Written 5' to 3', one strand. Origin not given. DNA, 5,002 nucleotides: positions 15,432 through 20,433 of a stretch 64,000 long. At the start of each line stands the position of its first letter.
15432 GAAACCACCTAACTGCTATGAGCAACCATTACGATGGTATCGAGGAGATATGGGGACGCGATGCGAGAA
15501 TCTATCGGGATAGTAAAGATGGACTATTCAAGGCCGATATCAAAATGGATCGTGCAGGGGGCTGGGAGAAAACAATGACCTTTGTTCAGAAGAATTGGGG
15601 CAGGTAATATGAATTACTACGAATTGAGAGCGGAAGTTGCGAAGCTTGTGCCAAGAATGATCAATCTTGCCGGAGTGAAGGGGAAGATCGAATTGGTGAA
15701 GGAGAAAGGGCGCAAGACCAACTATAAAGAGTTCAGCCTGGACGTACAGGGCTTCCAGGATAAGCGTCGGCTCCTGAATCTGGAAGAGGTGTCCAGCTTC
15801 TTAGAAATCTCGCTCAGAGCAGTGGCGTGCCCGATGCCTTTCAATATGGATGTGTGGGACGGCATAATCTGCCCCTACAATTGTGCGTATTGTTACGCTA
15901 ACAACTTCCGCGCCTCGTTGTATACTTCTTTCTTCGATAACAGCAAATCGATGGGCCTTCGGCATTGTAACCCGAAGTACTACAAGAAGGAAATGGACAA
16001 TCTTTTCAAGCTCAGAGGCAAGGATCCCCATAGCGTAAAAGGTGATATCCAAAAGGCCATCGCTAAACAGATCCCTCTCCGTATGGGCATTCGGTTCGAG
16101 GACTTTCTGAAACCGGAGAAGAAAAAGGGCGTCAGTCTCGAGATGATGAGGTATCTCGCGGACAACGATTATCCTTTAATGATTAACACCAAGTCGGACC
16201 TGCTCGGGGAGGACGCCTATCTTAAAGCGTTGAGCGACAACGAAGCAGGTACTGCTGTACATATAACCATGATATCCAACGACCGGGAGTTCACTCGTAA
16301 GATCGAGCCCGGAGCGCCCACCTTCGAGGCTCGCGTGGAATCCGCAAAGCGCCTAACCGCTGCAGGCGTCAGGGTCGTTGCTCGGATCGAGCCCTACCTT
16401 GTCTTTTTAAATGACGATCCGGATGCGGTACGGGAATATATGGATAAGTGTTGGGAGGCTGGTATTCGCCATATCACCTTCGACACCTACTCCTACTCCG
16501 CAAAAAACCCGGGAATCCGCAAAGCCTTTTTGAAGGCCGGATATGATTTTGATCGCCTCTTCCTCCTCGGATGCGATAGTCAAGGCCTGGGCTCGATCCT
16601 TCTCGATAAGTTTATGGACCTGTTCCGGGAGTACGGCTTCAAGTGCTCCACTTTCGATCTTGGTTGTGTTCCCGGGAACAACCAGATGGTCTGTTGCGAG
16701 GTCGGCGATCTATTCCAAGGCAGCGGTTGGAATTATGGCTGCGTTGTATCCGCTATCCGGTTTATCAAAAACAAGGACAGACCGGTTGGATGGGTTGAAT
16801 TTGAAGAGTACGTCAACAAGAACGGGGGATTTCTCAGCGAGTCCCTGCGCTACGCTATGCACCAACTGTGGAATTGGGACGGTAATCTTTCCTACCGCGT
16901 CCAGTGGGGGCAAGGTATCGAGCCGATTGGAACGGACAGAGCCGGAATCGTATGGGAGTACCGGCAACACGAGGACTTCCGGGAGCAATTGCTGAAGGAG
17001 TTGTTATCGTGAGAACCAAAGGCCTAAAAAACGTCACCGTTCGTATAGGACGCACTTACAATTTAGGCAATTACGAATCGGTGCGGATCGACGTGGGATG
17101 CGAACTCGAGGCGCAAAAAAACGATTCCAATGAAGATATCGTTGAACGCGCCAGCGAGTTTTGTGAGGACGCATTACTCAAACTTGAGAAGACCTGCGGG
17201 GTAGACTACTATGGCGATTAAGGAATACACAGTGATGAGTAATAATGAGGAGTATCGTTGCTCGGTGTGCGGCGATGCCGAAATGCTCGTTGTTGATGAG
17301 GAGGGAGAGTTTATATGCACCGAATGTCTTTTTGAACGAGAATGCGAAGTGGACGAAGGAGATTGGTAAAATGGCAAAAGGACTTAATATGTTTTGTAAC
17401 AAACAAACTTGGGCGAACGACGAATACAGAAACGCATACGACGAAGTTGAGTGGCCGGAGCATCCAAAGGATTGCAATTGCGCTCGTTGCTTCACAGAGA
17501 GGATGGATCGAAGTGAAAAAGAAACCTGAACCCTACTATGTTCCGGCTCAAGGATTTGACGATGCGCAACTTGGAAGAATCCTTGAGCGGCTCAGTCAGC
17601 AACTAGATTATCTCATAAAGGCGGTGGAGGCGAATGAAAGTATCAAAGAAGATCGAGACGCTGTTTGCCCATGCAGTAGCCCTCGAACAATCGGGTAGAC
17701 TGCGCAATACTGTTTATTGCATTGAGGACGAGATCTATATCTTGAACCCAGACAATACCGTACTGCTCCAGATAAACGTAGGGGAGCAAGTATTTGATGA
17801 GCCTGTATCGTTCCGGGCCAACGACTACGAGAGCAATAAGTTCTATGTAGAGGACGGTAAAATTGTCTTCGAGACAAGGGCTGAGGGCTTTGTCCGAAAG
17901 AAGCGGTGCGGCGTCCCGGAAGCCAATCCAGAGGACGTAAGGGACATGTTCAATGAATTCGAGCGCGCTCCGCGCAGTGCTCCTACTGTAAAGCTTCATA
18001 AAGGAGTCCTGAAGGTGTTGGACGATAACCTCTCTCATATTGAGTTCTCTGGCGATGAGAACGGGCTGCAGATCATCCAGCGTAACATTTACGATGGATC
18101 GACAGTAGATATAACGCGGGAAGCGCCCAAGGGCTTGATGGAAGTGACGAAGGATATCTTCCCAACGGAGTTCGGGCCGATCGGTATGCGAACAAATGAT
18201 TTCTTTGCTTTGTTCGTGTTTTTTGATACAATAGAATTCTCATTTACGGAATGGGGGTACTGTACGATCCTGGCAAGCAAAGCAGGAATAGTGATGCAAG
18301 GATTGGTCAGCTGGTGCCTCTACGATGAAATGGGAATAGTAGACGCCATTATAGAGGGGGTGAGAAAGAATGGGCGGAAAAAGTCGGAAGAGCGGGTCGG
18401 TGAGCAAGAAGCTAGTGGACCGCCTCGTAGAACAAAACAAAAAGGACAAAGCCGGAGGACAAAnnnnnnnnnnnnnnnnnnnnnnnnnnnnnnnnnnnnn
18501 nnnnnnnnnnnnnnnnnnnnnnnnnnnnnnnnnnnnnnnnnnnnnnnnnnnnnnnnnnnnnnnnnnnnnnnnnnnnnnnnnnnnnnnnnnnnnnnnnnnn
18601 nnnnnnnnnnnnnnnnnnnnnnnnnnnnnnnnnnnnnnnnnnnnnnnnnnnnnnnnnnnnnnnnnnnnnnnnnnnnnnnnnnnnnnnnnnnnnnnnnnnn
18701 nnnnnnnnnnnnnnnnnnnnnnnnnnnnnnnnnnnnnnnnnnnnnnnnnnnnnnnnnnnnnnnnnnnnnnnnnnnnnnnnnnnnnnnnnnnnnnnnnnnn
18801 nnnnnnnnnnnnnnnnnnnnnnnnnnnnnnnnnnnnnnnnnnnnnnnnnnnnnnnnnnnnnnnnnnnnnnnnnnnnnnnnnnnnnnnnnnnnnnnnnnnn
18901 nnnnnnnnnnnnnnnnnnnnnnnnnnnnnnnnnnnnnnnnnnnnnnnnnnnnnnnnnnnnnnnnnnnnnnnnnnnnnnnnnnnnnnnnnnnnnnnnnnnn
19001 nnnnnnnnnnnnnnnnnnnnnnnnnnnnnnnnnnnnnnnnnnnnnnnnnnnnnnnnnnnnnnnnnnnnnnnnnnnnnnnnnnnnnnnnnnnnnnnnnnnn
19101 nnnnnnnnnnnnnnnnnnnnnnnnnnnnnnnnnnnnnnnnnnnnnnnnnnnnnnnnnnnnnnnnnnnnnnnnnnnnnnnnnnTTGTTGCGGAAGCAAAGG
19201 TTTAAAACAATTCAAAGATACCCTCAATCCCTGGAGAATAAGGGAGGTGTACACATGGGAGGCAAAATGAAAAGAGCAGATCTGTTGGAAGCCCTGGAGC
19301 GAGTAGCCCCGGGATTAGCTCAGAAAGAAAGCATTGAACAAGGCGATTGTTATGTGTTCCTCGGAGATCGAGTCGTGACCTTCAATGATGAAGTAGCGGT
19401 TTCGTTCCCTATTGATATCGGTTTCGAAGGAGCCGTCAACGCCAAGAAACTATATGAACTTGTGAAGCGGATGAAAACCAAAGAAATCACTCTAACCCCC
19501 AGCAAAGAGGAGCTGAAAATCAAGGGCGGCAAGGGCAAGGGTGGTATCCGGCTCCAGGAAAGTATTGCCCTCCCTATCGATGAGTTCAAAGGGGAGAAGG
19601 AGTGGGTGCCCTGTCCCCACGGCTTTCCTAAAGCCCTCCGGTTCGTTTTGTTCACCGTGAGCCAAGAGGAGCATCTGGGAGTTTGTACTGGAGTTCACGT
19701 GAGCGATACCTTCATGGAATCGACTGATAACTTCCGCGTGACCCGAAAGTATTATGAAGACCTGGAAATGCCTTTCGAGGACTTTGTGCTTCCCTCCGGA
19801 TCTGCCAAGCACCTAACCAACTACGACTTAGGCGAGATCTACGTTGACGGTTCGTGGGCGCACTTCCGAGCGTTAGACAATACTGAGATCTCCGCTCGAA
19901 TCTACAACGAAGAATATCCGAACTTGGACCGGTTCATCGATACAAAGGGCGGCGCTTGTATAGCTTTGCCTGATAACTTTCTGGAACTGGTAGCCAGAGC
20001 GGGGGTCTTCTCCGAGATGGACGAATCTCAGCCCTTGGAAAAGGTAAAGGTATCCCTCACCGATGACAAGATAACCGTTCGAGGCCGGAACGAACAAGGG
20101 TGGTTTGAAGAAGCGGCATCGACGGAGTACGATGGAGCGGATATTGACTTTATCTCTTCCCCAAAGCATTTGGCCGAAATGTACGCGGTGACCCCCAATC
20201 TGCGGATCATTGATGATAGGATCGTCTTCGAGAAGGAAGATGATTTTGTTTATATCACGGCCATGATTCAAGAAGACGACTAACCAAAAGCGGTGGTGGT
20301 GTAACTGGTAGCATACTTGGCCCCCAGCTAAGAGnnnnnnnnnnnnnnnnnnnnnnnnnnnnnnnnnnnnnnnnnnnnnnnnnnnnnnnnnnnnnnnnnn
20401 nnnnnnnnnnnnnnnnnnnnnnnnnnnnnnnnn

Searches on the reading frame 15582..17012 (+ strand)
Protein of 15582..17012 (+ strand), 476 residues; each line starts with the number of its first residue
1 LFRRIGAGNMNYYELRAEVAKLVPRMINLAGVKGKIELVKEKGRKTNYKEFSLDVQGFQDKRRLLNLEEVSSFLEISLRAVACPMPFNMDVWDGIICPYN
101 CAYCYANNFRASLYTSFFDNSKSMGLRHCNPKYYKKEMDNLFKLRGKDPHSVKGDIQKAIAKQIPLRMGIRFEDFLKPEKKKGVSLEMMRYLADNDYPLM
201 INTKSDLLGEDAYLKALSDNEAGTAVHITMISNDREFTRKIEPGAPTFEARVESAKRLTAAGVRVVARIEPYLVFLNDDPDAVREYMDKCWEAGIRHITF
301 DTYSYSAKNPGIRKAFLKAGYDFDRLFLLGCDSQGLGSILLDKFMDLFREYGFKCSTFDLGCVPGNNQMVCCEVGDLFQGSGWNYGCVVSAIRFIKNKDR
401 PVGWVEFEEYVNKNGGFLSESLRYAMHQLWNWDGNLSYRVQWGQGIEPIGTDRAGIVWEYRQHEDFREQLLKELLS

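Call 10: search_protein_families(library=phrogs, proteins=[window:15582-17012:+], max_evalue=0.001)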
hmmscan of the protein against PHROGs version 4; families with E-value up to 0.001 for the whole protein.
window:15582-17012:+ (476 aa): 1 family
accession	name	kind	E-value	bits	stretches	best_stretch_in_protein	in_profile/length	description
phrog_13321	-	unknown function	2e-16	61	1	97-300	52-231/307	-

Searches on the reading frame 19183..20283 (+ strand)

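Call 10: search_protein_families(library=phrogs, proteins=[window:19183-20283:+], max_evalue=0.001)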
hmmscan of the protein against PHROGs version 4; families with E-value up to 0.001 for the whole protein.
window:19183-20283:+ (366 aa): 1 family
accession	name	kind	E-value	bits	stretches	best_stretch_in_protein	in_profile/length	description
phrog_947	-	DNA, RNA and nucleotide metabolism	1.1e-32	114.4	1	27-340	5-333/368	DNA polymerase processivity factor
